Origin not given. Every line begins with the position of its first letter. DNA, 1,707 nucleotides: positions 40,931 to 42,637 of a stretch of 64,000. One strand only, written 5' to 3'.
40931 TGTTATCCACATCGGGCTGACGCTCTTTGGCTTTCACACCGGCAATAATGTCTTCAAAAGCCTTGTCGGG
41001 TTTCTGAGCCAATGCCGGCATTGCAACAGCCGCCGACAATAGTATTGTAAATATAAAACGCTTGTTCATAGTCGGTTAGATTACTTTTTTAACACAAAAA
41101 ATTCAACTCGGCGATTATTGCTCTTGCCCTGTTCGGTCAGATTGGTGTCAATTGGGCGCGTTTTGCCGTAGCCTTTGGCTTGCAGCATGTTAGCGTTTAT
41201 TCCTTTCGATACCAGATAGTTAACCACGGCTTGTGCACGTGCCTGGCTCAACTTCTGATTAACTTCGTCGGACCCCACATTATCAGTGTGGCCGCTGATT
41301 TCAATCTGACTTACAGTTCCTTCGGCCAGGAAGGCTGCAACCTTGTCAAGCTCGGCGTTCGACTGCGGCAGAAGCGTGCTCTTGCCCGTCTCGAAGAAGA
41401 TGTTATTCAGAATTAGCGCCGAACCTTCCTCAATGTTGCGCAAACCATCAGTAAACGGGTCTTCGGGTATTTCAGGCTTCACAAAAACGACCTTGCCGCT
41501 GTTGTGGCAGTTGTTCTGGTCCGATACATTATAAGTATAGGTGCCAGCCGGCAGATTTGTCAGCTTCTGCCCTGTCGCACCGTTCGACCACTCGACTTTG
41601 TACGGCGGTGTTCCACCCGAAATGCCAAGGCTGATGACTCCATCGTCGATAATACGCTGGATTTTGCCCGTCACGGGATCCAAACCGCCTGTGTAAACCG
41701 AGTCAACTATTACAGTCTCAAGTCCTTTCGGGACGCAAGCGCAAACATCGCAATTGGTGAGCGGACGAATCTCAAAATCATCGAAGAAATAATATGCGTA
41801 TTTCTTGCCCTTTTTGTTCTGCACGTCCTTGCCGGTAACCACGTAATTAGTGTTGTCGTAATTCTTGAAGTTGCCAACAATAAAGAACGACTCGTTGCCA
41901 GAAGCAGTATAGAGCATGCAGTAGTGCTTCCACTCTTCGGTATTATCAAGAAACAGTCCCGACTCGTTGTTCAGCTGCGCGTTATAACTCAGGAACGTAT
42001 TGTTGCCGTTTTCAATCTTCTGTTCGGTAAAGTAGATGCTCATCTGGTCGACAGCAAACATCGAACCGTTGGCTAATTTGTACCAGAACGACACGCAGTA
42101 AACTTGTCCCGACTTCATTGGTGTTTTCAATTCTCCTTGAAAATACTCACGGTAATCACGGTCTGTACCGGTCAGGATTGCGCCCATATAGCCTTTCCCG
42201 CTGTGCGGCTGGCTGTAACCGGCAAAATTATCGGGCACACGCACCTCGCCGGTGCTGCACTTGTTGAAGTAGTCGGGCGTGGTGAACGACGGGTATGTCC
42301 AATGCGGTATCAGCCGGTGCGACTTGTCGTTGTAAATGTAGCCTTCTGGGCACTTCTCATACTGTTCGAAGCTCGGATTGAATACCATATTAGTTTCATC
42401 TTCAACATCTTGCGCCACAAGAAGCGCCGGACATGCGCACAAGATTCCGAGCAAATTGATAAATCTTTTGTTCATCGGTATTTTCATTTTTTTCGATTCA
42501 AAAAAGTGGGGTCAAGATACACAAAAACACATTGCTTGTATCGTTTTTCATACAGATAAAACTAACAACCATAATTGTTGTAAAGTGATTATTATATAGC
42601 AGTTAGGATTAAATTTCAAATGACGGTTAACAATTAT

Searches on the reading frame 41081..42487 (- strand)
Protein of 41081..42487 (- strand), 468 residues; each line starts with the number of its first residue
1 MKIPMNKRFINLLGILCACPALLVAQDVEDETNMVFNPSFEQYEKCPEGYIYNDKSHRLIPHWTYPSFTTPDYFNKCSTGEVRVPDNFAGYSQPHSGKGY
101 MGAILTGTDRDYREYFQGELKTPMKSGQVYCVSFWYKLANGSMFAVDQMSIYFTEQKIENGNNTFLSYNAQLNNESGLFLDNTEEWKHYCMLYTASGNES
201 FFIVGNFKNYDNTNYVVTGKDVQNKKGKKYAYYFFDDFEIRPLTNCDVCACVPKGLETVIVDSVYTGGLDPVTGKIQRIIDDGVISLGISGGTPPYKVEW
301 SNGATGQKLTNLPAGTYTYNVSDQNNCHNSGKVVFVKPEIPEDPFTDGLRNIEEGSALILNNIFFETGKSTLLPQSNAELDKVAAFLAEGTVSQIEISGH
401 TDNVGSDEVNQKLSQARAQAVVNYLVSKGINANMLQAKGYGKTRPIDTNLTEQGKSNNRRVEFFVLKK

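Call 21: search_protein_families(library=pfam, proteins=[window:41081-42487:-], max_evalue=0.00001)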
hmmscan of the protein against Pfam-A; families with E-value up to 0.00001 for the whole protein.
window:41081-42487:- (468 aa): 1 family
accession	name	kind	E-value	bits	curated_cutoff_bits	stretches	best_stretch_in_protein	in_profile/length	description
PF00691.25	OmpA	-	7.9e-25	87.5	27.2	1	364-459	1-98/98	OmpA family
